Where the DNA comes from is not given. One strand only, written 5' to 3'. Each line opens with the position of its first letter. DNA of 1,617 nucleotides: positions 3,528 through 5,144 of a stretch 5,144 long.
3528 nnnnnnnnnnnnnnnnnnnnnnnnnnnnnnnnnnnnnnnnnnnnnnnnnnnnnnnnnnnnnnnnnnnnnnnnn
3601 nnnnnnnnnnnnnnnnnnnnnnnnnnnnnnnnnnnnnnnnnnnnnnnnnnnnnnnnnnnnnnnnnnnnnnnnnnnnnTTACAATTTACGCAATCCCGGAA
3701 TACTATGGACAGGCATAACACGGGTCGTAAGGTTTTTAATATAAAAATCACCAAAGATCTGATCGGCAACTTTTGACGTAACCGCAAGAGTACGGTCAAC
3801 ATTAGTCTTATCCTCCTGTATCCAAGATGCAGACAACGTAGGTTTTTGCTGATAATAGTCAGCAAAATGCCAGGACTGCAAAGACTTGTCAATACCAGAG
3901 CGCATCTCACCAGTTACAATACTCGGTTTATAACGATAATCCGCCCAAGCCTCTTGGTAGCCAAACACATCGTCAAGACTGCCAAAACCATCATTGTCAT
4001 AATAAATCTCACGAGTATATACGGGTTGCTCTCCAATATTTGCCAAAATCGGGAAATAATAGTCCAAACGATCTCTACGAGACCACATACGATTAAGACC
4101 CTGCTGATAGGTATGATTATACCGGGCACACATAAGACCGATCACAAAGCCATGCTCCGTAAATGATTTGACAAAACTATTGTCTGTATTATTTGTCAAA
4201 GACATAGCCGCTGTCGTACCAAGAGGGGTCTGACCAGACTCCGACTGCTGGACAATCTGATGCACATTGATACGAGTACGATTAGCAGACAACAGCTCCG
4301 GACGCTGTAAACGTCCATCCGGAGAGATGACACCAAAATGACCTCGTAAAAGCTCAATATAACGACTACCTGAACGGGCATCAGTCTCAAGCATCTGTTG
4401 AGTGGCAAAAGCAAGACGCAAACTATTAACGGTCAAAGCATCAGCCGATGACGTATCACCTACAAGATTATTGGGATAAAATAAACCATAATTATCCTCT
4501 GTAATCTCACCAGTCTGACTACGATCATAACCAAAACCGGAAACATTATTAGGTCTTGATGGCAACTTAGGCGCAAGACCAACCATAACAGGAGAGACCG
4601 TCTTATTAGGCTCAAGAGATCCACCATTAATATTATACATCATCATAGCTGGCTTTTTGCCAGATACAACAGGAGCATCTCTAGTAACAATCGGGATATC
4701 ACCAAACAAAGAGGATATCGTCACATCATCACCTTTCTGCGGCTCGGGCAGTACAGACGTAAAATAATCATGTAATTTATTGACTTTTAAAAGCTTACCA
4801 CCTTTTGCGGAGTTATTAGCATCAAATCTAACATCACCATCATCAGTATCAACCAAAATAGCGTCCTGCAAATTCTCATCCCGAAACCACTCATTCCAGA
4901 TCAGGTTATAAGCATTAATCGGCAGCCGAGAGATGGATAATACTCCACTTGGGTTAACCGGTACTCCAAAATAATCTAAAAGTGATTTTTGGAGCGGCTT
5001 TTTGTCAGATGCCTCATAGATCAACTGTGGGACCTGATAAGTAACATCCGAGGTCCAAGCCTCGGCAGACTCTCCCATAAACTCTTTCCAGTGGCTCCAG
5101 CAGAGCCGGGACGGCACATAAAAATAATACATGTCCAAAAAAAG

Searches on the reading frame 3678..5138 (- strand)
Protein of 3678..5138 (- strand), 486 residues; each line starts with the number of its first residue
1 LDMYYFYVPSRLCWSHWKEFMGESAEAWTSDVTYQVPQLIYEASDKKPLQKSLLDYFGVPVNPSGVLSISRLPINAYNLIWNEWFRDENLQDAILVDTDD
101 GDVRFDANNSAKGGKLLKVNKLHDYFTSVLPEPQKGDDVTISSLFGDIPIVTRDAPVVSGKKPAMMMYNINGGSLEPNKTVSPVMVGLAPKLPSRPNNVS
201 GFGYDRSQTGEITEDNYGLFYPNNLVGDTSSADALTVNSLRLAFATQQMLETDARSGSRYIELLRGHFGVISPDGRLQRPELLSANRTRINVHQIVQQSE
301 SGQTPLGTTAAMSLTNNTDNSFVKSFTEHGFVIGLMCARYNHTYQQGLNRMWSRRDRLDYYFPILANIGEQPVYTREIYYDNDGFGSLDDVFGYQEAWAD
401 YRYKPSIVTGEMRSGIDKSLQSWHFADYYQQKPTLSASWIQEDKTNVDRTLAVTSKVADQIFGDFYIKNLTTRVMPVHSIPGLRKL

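Call 5: search_protein_families(library=pfam, proteins=[window:3678-5138:-], max_evalue=0.01)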
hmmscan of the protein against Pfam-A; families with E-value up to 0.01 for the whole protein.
window:3678-5138:- (486 aa): 1 family
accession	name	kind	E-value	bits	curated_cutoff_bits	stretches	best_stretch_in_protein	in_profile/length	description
PF02305.22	Phage_F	-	1.2e-119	400.8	25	1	1-483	65-501/501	Capsid protein (F protein)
